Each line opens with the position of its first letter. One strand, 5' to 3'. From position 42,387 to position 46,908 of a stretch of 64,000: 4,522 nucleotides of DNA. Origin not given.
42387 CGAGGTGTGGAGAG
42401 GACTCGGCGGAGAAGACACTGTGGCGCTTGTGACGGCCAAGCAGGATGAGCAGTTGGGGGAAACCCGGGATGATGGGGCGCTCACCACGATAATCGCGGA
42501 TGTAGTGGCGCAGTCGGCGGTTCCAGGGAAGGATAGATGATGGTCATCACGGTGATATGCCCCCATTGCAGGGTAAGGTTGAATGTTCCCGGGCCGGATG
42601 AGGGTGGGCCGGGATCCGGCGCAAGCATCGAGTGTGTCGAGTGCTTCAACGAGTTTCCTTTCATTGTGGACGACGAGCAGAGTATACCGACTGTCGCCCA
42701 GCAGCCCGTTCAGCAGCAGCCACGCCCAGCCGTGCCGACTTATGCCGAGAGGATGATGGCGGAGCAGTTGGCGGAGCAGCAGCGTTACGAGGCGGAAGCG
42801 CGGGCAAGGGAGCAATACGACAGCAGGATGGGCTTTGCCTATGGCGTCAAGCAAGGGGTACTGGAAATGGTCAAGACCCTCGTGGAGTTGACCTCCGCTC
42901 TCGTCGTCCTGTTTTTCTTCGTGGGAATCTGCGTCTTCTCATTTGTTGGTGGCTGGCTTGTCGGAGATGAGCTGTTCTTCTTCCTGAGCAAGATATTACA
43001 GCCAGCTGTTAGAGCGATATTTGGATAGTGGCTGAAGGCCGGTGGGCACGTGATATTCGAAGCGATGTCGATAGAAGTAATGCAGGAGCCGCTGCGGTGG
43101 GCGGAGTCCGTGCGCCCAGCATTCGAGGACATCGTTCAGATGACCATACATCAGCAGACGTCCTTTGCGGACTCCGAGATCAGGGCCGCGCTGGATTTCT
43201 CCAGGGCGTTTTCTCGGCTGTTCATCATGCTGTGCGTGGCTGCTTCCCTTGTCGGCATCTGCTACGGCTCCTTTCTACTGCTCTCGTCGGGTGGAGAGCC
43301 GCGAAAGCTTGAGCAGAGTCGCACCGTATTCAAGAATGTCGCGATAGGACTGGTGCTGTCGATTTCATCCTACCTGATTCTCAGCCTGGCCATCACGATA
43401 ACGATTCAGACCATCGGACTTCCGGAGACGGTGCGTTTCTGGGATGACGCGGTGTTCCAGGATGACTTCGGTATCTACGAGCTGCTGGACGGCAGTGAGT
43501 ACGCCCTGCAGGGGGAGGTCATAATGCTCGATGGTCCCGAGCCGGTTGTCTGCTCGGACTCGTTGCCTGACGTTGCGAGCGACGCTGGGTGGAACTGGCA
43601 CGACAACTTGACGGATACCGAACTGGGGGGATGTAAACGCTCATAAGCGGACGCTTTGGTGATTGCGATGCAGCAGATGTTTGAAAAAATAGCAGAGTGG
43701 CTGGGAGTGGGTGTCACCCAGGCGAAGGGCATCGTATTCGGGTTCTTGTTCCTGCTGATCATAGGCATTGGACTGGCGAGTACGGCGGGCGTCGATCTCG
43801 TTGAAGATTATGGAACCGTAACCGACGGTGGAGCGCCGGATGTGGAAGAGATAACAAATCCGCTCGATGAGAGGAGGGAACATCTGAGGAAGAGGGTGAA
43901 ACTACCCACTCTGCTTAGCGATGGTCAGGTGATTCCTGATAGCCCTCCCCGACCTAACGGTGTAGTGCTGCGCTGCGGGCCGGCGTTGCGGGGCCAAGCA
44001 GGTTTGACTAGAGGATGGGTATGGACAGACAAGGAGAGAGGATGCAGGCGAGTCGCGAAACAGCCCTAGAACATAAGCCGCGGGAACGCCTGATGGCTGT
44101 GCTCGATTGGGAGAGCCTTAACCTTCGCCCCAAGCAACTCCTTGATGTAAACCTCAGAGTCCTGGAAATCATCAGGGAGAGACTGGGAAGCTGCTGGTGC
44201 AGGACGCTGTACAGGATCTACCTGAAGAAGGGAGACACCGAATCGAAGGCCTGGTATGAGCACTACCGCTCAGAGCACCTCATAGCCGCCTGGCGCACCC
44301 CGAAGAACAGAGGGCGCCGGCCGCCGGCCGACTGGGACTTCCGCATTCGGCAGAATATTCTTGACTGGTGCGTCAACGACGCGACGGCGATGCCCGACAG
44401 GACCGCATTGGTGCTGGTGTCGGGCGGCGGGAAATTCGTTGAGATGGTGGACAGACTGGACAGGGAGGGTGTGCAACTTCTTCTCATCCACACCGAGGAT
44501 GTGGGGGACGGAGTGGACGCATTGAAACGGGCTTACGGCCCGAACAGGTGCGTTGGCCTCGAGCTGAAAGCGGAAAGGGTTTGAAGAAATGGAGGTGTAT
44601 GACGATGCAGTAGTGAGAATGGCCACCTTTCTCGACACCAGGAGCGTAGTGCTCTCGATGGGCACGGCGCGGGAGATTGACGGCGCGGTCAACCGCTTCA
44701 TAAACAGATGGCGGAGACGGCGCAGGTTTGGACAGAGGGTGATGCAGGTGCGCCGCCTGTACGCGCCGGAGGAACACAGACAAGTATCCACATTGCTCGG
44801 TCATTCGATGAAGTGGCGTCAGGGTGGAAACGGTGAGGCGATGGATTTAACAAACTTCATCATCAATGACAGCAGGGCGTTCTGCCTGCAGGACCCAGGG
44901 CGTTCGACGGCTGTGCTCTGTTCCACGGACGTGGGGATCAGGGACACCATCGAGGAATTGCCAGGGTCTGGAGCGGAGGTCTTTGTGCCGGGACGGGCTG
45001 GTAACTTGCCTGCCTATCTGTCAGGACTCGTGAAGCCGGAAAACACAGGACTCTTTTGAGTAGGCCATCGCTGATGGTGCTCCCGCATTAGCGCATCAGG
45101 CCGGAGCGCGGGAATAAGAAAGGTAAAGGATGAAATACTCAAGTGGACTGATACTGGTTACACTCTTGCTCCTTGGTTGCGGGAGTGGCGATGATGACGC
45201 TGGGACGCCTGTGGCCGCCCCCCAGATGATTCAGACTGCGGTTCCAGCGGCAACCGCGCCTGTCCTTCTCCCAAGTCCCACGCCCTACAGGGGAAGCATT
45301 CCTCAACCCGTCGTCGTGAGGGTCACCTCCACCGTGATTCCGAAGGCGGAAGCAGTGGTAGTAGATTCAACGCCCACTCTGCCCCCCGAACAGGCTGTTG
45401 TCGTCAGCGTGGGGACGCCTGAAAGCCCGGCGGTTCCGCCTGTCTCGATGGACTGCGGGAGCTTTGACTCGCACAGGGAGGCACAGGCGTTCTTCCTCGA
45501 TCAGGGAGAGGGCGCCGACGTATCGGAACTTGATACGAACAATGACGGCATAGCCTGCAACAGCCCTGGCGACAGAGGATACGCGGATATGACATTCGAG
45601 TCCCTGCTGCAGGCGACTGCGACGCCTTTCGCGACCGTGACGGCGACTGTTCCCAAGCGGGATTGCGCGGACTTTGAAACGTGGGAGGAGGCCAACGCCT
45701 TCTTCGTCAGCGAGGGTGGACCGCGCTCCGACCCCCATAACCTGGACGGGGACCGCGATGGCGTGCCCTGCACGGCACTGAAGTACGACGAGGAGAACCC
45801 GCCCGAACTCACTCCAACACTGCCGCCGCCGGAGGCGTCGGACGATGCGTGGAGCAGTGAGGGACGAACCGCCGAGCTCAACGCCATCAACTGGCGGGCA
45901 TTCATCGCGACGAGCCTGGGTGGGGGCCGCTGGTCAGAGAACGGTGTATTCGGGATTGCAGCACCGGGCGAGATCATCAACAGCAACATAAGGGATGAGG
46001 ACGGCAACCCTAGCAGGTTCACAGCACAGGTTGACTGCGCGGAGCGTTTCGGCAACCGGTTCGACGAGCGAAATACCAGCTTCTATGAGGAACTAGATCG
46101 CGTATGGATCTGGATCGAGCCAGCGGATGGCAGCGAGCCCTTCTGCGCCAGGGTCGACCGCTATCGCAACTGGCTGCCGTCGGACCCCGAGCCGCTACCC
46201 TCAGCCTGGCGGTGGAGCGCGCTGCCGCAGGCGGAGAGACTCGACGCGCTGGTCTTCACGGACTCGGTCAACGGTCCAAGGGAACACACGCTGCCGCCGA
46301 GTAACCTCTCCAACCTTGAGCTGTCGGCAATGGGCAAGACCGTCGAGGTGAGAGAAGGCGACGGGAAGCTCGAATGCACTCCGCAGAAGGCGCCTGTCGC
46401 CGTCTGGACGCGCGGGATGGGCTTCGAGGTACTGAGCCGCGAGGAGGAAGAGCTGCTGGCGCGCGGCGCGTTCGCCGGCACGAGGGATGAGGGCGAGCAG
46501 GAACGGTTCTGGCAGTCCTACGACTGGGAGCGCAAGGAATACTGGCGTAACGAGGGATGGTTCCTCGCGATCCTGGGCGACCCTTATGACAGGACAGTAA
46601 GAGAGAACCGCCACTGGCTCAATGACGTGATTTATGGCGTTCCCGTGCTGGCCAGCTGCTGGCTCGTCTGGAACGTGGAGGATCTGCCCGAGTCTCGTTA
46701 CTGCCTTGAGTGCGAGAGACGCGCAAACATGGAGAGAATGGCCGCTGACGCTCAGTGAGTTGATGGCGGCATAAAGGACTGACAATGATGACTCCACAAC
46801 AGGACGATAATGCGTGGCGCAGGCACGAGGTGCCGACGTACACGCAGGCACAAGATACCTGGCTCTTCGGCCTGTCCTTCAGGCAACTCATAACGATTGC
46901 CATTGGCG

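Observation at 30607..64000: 33-kb single-strand conjugation/T4SS-like locus in which only a handful of genes are recognisable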

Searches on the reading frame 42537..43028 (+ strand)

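Call 5: search_protein_families(library=pfam, max_evalue=0.01, proteins=[window:42537-43028:+])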
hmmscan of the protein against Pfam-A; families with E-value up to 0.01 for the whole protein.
window:42537-43028:+ (163 aa): 0 families

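Call 90: search_protein_families(library=ncbifam, max_evalue=0.01, proteins=[window:42537-43028:+])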
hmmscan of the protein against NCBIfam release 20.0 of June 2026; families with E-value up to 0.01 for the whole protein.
window:42537-43028:+ (163 aa): 1 family
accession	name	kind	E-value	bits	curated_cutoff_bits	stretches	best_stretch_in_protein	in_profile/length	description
NF009407.0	PRK12768.1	equivalog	0.0097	15.8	191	0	89-151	105-173/242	sulfate transporter family protein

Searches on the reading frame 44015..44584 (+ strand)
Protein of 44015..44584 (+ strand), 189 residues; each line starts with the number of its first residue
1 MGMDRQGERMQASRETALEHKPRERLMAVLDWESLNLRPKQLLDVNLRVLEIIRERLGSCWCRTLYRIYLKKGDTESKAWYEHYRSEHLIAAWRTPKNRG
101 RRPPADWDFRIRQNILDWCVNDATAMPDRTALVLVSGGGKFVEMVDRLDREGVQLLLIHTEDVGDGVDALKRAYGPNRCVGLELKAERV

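Call 5: search_protein_families(library=pfam, max_evalue=0.01, proteins=[window:44015-44584:+])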
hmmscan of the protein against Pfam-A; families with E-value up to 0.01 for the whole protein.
window:44015-44584:+ (189 aa): 1 family
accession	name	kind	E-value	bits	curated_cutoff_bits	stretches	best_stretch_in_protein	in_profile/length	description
PF01936.24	NYN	-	2.5e-05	25.3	24.2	1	65-159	36-124/145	NYN domain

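Call 90: search_protein_families(library=ncbifam, max_evalue=0.01, proteins=[window:44042-44584:+])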
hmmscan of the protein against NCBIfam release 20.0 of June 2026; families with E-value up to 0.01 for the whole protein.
window:44042-44584:+ (180 aa): 0 families

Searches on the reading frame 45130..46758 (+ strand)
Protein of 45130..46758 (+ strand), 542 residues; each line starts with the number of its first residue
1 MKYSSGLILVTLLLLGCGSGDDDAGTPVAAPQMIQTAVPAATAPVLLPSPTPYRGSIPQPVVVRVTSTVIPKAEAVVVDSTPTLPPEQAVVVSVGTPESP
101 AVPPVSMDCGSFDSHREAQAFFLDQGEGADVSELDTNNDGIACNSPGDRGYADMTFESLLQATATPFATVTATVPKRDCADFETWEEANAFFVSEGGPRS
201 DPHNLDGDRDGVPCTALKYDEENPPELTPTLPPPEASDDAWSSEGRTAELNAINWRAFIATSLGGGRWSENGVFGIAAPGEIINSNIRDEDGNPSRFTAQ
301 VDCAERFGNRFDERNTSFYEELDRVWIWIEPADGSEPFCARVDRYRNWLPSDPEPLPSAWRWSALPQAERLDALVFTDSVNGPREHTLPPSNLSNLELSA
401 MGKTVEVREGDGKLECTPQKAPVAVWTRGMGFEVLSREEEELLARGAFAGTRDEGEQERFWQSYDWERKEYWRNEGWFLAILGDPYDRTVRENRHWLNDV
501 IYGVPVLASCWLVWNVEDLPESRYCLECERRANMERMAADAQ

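Call 5: search_protein_families(library=pfam, max_evalue=0.01, proteins=[window:45130-46758:+])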
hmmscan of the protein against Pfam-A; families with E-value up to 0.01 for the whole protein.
window:45130-46758:+ (542 aa): 1 family
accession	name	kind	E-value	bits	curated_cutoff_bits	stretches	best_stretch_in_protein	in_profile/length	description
PF05901.16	Excalibur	-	4.1e-09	37.1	22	1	177-214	2-35/36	Excalibur calcium-binding domain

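Call 25: search_protein_families(library=ncbifam, max_evalue=0.01, proteins=[window:45130-46758:+])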
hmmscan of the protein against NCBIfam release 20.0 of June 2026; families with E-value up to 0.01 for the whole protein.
window:45130-46758:+ (542 aa): 0 families

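Call 39: search_protein_families(library=pfam, max_evalue=10, proteins=[window:45130-46758:+])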
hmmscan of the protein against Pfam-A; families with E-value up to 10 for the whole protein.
window:45130-46758:+ (542 aa): 2 families
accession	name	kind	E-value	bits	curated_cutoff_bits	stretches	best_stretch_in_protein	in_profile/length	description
PF05901.16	Excalibur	-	4.1e-09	37.1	22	2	177-214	2-35/36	Excalibur calcium-binding domain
PF19134.6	DUF5817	-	0.14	12.6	31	1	508-537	7-36/57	Domain of unknown function (DUF5817)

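Call 88: search_solved_structures(query=A7, max_evalue=1)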
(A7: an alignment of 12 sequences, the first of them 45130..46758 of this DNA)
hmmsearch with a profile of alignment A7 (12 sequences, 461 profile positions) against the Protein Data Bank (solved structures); distinct sequences matched with E-value up to 1: 0.

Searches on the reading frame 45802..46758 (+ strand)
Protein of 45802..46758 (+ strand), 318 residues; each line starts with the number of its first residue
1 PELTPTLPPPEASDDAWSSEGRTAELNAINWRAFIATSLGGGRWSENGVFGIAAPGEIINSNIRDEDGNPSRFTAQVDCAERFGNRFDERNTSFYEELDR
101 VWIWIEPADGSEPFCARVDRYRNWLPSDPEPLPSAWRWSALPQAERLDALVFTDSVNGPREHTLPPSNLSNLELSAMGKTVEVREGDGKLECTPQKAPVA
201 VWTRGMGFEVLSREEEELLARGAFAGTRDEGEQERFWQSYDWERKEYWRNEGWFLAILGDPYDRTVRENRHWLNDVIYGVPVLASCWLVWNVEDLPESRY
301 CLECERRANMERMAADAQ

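Call 101: search_protein_representatives(protein=window:45802-46758:+)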
Query: 318 residues. Proteins with E-value up to 0.001 (for the whole library): 15; up to 1e-10: 11; up to 1e-30: 9. The best 15 are listed.
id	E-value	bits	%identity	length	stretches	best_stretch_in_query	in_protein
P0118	1.2e-107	376.4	60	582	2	2-238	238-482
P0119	8.2e-85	301.3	54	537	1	1-315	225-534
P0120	4.4e-73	262.7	66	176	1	144-316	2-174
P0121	4.7e-68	246.2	45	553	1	4-316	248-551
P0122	4.1e-54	200.4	43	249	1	83-317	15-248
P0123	2.0e-49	185.0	39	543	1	4-315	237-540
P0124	1.3e-46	175.7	41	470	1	4-311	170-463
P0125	9.8e-44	166.3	44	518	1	4-312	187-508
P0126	3.5e-32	128.2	54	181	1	156-312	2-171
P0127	5.5e-30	121.1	40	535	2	3-225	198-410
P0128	2.9e-18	82.5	55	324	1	1-103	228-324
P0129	8.9e-05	38.1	31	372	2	71-227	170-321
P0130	1.0e-04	37.9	66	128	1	2-39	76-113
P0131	1.7e-04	37.2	29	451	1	31-221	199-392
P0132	2.7e-04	36.5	26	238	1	76-262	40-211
